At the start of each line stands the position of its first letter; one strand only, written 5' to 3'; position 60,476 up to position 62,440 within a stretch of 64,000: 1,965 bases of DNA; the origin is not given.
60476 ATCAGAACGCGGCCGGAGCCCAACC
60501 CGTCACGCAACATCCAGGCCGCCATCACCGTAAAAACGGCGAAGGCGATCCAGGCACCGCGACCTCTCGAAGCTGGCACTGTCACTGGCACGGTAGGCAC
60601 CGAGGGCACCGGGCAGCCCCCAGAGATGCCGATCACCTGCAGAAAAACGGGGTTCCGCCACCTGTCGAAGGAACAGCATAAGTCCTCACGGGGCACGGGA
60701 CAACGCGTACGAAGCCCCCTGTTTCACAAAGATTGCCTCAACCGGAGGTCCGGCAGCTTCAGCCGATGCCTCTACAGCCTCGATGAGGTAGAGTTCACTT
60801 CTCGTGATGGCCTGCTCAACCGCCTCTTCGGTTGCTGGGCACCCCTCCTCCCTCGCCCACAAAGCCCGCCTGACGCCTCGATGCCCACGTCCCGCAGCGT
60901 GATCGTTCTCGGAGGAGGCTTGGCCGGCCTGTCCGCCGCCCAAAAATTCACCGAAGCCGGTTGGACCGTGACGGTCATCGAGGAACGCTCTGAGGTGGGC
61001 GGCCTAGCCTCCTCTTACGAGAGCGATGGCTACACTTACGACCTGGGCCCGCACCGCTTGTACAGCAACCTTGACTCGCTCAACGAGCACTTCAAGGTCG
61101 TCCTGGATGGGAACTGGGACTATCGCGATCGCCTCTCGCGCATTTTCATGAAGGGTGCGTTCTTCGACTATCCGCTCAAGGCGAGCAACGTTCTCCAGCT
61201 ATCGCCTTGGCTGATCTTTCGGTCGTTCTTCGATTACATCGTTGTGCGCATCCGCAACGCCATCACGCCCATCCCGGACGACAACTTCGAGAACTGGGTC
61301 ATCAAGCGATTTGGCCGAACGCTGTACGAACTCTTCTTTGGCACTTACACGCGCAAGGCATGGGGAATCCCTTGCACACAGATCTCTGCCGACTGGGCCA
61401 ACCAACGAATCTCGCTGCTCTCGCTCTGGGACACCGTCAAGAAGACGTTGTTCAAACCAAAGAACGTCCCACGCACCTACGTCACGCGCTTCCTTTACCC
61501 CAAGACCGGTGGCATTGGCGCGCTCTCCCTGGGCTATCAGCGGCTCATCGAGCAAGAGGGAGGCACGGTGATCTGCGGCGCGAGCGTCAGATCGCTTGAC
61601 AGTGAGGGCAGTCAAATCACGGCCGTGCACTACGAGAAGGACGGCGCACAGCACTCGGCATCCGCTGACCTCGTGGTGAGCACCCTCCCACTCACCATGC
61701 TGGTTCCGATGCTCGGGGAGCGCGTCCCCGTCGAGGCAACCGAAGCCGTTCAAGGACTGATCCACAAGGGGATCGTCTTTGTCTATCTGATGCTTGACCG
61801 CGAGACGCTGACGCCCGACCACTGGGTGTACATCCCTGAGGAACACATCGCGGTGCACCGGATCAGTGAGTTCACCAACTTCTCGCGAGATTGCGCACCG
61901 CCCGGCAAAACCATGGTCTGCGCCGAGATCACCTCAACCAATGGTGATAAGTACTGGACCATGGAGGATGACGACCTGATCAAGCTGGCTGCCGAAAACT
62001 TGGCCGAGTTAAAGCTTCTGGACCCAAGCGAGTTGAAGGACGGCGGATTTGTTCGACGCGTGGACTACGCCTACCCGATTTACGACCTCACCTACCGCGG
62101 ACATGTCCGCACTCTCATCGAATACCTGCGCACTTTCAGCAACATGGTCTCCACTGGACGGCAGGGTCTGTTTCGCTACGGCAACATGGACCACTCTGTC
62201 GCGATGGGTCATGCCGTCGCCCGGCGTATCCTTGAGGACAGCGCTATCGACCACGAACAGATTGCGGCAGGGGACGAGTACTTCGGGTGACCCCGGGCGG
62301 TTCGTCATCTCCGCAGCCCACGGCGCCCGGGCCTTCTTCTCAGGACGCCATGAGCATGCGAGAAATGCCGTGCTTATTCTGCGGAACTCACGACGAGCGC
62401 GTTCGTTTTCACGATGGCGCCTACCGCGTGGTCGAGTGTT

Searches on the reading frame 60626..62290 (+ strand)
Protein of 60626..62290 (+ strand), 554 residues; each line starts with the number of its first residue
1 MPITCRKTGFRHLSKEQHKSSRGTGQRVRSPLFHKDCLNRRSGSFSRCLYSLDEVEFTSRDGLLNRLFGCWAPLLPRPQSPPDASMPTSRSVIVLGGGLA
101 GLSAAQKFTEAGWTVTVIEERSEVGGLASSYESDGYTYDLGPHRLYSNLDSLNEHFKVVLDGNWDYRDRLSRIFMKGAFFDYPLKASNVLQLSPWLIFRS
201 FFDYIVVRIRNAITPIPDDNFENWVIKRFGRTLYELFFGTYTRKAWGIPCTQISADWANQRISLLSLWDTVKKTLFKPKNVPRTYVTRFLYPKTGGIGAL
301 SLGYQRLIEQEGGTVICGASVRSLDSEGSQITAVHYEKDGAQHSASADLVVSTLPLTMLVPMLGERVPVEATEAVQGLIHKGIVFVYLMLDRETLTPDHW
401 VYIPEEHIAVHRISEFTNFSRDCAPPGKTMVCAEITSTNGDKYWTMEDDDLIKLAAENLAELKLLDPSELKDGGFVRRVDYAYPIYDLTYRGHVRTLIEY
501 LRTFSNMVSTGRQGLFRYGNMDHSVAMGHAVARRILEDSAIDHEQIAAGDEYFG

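Call 69: search_protein_families(library=pfam, proteins=[window:60626-62290:+], max_evalue=0.001)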
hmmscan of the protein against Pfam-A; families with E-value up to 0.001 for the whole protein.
window:60626-62290:+ (554 aa): 8 families
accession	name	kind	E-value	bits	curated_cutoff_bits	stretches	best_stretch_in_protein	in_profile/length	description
PF01593.30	Amino_oxidase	-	1.1e-23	84.7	19.8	1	99-486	1-386/443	Flavin containing amine oxidoreductase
PF13450.12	NAD_binding_8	-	8e-14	52.1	21.9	1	94-147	1-54/68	NAD(P)-binding Rossmann-like domain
PF01266.30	DAO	-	1.9e-11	44.6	27.9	1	92-134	2-44/353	FAD dependent oxidoreductase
PF12831.13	FAD_oxidored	-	3.4e-09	36.9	27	1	92-130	2-40/416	FAD dependent oxidoreductase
PF00890.30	FAD_binding_2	-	1.3e-06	28.4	20.4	1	92-160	2-68/414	FAD binding domain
PF00070.33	Pyr_redox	-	3.3e-05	24.7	22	1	91-125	1-35/82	Pyridine nucleotide-disulphide oxidoreductase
PF07992.20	Pyr_redox_2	-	9.4e-05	22.4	26.1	1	91-123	2-176/291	Pyridine nucleotide-disulphide oxidoreductase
PF03486.20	HI0933_like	-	0.00081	19.3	50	0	91-125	2-36/244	HI0933-like protein Rossmann domain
